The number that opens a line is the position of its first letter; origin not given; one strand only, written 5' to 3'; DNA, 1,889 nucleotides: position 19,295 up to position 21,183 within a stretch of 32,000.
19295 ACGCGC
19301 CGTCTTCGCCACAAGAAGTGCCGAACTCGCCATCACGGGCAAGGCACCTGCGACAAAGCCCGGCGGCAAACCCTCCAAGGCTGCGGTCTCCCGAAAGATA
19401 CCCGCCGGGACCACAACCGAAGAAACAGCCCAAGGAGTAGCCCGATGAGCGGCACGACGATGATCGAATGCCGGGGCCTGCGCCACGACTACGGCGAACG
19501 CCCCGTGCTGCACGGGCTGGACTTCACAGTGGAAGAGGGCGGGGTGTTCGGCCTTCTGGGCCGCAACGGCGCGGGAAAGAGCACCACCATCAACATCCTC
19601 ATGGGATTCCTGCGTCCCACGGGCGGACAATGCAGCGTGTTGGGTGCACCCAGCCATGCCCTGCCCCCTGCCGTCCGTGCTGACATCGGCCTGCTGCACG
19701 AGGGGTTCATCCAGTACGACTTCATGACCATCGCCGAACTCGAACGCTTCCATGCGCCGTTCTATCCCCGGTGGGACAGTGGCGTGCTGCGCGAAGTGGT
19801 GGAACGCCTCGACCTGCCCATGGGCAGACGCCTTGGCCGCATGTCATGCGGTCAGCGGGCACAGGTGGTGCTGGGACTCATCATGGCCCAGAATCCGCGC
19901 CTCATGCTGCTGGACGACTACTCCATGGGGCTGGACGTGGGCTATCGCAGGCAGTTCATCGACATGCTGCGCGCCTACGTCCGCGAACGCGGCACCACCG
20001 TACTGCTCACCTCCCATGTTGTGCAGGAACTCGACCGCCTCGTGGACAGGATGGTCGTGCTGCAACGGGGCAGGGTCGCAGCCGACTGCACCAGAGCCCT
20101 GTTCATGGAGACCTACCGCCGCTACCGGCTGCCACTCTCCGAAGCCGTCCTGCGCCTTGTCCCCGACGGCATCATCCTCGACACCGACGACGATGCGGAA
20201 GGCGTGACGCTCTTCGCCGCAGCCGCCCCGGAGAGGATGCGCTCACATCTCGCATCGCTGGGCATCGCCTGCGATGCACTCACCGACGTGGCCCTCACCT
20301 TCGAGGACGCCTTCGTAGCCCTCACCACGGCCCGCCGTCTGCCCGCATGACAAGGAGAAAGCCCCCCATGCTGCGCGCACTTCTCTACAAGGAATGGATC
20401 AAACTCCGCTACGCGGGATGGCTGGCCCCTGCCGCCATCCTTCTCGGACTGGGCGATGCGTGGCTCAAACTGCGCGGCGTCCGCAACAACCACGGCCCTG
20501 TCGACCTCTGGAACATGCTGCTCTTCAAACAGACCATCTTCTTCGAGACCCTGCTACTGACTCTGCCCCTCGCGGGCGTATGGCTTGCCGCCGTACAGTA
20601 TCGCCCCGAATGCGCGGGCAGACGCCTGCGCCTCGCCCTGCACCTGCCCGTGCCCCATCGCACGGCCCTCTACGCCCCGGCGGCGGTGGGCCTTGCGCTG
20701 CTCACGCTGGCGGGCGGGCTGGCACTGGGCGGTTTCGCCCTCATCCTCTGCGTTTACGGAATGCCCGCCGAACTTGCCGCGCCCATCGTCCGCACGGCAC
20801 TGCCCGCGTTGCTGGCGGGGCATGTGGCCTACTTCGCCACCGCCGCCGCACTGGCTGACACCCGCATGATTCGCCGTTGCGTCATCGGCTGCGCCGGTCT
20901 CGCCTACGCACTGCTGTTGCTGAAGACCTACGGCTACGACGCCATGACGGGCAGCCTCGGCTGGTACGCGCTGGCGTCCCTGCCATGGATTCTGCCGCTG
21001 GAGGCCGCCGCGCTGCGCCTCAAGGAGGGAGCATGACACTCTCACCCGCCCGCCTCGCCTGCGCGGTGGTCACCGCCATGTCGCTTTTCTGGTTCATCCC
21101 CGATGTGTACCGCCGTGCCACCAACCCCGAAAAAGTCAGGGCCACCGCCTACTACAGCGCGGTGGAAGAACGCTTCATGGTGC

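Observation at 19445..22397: Three-gene module of unknown function: ABC ATPase with Walker-B Asp-Asp, a small ABC-2-like permease and a 454-aa membrane protein with a CxxCC tail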

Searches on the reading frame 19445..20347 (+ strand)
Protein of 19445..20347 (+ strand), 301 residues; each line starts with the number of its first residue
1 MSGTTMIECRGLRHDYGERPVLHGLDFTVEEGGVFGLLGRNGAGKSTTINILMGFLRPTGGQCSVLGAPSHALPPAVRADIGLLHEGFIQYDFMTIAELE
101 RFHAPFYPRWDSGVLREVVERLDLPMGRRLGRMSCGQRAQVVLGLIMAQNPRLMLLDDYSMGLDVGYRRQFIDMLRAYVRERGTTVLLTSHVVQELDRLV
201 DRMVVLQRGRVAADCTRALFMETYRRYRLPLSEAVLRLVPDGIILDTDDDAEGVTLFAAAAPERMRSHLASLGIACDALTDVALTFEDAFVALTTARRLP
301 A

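Call 4: search_protein_families(library=pfam, proteins=[window:19445-20347:+], max_evalue=0.1)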
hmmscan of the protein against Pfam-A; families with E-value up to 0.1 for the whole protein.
window:19445-20347:+ (301 aa): 7 families
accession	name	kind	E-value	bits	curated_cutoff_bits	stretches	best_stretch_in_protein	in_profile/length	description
PF00005.33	ABC_tran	-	2e-19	71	25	1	22-158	1-134/137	ABC transporter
PF13304.12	AAA_21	-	2.4e-06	28.3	27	1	140-191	247-298/304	AAA domain, putative AbiEii toxin, Type IV TA system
PF03308.22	MeaB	-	0.0015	18.1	23.1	1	5-66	6-67/273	Methylmalonyl Co-A mutase-associated GTPase MeaB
PF02463.25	SMC_N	-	0.0029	17.5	40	0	132-192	136-198/220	RecF/RecN/SMC N terminal domain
PF13555.12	AAA_29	-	0.0083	16.3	27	1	24-56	14-46/61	P-loop containing region of AAA domain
PF13476.12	AAA_23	-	0.013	16.6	27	1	25-52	15-39/201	AAA domain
PF13604.12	AAA_30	-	0.086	13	27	0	31-82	17-67/191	AAA domain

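Call 5: search_protein_families(library=ncbifam, proteins=[window:19445-20347:+], max_evalue=0.1)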
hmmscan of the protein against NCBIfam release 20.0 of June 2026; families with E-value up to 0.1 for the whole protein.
window:19445-20347:+ (301 aa): 188 families (the best 25 are shown)
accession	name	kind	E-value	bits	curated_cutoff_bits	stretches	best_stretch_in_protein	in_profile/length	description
TIGR01188.1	drrA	subfamily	3.6e-38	131.5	312.45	1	15-216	2-207/302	daunorubicin resistance ABC transporter, ATP-binding protein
NF047565.1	PSM_export_PmtA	equivalog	7.8e-33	114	350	1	21-225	16-220/282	phenol-soluble modulin export ABC transporter ATP-binding protein PmtA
TIGR03864.1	PQQ_ABC_ATP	hypoth_equivalog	1.4e-32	113.1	302.25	1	7-221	2-220/236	ABC transporter, ATP-binding subunit, PQQ-dependent alcohol dehydrogenase system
NF010059.0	PRK13536.1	equivalog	4.5e-31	107.8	549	1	5-215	42-256/342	nodulation factor ABC transporter ATP-binding protein NodI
TIGR01288.1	nodI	equivalog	1e-29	103.5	424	1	6-216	4-218/303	nodulation factor ABC transporter ATP-binding protein NodI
NF033858.1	ABC2_perm_RbbA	equivalog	2e-29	102.1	1050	1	5-222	265-486/909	ribosome-associated ATPase/putative transporter RbbA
TIGR03522.1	GldA_ABC_ATP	equivalog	6.2e-29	101.4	402.6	1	8-215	4-214/301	gliding motility-associated ABC transporter ATP-binding subunit GldA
NF010060.0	PRK13537.1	equivalog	6.1e-28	97.6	521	1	4-216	13-229/314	nodulation factor ABC transporter ATP-binding protein NodI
TIGR03375.1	type_I_sec_LssB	subfamily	1.2e-26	93.2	693.1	2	120-222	591-690/696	type I secretion system permease/ATPase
TIGR04521.1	ECF_ATPase_2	equivalog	7.9e-26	90.8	330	2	132-221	144-234/279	energy-coupling factor transporter ATPase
TIGR03410.1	urea_trans_UrtE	equivalog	1.8e-25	89.8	285.8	1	9-218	3-217/230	urea ABC transporter ATP-binding subunit UrtE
TIGR03740.1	galliderm_ABC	subfamily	5e-24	85.2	309.75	1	9-212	3-203/223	lantibiotic protection ABC transporter ATP-binding subunit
NF010068.0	PRK13548.1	equivalog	5.9e-24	84.6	261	1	4-218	3-228/261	heme ABC transporter ATP-binding protein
NF040873.1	AztA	equivalog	3.3e-23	82.3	220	1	16-198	2-184/191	zinc ABC transporter ATP-binding protein AztA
NF011967.0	PRK15439.1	equivalog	3.4e-23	81.8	586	2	4-83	9-88/510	autoinducer 2 ABC transporter ATP-binding protein LsrA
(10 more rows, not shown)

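Call 49: search_solved_structures(query=window:19445-20347:+, max_evalue=1e-20, show_alignments=3)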
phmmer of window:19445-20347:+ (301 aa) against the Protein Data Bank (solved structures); distinct sequences matched with E-value up to 1e-20: 58.
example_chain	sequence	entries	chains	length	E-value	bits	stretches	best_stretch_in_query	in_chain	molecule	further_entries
7w01_A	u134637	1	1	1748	2.6e-37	132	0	18-222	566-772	Phospholipid-transporting ATPase ABCA3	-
7w02_A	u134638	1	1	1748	9.7e-37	130.1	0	18-222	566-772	Phospholipid-transporting ATPase ABCA3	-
8edw_A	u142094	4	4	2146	4.8e-34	121.3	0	17-240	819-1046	Phospholipid-transporting ATPase ABCA7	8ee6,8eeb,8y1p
8eop_A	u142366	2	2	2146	1.8e-33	119.4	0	17-240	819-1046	Phospholipid-transporting ATPase ABCA7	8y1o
7lkp_A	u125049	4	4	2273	2.7e-33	118.8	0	19-220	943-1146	Retinal-specific phospholipid-transporting ATPase ABCA4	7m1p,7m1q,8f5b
7e7i_A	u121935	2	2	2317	2.8e-33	118.8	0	19-220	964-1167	Retinal-specific phospholipid-transporting ATPase ABCA4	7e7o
7lkz_A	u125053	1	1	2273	9.7e-33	117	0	19-220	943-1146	Retinal-specific phospholipid-transporting ATPase ABCA4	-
7e7q_A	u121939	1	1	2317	1e-32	116.9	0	19-220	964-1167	Retinal-specific phospholipid-transporting ATPase ABCA4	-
7tbz_A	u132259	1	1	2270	2.6e-32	115.5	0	17-221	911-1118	ATP-binding cassette, sub-family A (ABC1), member 1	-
7tdt_A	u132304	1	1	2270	2.7e-32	115.5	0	17-221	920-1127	Phospholipid-transporting ATPase ABCA1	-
7tby_A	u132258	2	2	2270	2.7e-32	115.5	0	17-221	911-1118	ATP-binding cassette, sub-family A (ABC1), member 1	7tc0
5xjy_A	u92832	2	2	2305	2.8e-32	115.5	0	17-221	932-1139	ATP-binding cassette sub-family A member 1 | Phospholipid-transporting ATPase ABCA1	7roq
7tbw_A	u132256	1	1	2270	9.6e-32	113.7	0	17-221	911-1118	ATP-binding cassette, sub-family A (ABC1), member 1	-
8wd9_D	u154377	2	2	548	4.1e-29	105.1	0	10-234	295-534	Probable dipeptide-transport ATP-binding protein ABC transporter DppD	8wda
8wdb_D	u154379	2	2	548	1.8e-28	103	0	10-234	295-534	Probable dipeptide-transport ATP-binding protein ABC transporter DppD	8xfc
1vpl_A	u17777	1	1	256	2.3e-28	102.6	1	9-227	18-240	ABC transporter, ATP-binding protein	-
7o0y_B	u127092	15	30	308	6.8e-27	97.8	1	6-213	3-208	Probable ABC transporter ATP-binding protein NosF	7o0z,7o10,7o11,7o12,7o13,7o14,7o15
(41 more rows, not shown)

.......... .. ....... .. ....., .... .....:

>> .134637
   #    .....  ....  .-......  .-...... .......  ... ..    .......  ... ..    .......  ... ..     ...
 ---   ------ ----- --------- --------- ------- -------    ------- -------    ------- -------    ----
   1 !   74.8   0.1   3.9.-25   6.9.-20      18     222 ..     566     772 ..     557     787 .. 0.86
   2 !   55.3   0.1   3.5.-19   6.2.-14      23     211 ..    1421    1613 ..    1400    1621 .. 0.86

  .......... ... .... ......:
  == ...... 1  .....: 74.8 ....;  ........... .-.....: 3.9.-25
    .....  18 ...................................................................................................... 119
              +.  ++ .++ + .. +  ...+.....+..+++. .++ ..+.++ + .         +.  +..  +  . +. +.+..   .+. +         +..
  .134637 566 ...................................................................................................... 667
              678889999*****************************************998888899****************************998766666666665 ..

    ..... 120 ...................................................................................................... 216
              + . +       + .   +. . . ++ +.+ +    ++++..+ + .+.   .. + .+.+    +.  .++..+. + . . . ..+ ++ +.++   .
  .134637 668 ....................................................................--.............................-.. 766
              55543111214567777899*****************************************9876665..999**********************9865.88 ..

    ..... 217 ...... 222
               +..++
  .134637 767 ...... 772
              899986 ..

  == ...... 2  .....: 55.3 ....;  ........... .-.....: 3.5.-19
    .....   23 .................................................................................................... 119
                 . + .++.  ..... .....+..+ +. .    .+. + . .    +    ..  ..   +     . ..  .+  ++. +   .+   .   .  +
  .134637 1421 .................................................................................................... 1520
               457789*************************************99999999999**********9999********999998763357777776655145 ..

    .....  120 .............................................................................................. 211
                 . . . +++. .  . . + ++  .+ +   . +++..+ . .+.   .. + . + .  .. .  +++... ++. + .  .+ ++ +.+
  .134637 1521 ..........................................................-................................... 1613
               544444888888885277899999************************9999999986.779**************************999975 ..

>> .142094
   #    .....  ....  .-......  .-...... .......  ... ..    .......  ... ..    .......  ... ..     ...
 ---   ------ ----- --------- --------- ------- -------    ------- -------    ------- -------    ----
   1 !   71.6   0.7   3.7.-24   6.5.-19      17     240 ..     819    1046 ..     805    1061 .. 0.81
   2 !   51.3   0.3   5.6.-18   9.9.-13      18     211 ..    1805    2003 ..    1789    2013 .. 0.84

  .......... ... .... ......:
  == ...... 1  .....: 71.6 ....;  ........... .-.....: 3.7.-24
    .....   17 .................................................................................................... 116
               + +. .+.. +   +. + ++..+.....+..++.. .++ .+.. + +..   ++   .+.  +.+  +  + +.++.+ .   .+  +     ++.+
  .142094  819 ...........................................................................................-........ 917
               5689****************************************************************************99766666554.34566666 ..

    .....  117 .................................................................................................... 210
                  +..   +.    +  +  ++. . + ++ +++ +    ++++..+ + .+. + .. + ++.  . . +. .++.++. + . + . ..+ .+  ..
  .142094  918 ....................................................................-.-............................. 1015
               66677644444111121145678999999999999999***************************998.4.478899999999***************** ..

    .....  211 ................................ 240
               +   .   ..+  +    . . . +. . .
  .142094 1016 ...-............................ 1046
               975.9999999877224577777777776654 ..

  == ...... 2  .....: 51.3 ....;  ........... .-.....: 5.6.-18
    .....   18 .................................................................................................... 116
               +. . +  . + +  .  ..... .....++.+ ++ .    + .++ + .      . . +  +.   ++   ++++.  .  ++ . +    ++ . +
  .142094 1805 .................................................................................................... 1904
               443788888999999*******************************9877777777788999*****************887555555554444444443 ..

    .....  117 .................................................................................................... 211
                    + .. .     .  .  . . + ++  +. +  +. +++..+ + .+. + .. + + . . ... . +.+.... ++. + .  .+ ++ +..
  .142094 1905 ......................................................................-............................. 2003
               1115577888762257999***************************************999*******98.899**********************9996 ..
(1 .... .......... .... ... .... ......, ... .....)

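Call 93: search_protein_families(library=padloc, proteins=[window:19445-20347:+], max_evalue=0.001)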
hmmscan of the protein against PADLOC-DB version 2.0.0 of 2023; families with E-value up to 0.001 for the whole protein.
window:19445-20347:+ (301 aa): 4 families
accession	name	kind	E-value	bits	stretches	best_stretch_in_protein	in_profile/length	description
PDLC04135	mad3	-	4.4e-19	67.3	2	125-209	257-340/374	mads_3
PDLC04140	mad8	-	8.4e-08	30.1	1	18-54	13-49/314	mads_8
PDLC02914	ATPase-Toprim_I-B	-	6e-05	20.4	0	147-193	199-245/443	-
PDLC02980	AriA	-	0.00011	20.3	0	35-53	2-20/304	-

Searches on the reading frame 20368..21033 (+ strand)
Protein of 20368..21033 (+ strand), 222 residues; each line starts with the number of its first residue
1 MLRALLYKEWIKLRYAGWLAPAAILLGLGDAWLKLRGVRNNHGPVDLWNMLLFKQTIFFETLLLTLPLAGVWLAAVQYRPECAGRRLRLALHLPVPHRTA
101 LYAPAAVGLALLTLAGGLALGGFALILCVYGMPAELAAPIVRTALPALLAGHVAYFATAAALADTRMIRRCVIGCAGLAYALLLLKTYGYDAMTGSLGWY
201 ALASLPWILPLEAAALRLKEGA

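Call 4: search_protein_families(library=pfam, proteins=[window:20368-21033:+], max_evalue=0.1)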
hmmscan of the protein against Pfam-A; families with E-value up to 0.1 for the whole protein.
window:20368-21033:+ (222 aa): 1 family
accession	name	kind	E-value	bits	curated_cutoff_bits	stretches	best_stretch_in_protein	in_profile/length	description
PF12730.13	ABC2_membrane_4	-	0.0057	17.1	27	1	5-173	1-167/179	ABC-2 family transporter protein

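Call 5: search_protein_families(library=ncbifam, proteins=[window:20368-21033:+], max_evalue=0.1)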
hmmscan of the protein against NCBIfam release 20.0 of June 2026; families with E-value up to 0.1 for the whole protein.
window:20368-21033:+ (222 aa): 0 families

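Call 53: search_solved_structures(query=A3, max_evalue=10, show_alignments=2)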
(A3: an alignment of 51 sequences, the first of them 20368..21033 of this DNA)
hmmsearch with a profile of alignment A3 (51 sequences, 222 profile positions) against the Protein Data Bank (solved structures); distinct sequences matched with E-value up to 10: 0.

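Call 79: search_protein_families(library=pfam, alignment_id=A3, max_evalue=0.01)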
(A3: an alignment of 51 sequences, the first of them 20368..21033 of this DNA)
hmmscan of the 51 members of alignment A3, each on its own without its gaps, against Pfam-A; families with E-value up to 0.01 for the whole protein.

A. member 1, window:20368-21033:+ (222 aa): 1 family
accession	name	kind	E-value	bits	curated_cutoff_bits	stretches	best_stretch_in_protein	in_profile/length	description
PF12730.13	ABC2_membrane_4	-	0.0057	17.1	27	1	5-173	1-167/179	ABC-2 family transporter protein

B. families by the number of members that match (of 51 scanned): 2 families
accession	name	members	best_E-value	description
PF12730.13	ABC2_membrane_4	6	9.6e-07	ABC-2 family transporter protein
PF25592.1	DUF7937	1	0.0012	Domain of unknown function (DUF7937)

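Call 93: search_protein_families(library=padloc, proteins=[window:20368-21033:+], max_evalue=0.001)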
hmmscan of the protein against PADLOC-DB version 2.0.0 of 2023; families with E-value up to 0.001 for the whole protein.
window:20368-21033:+ (222 aa): 0 families
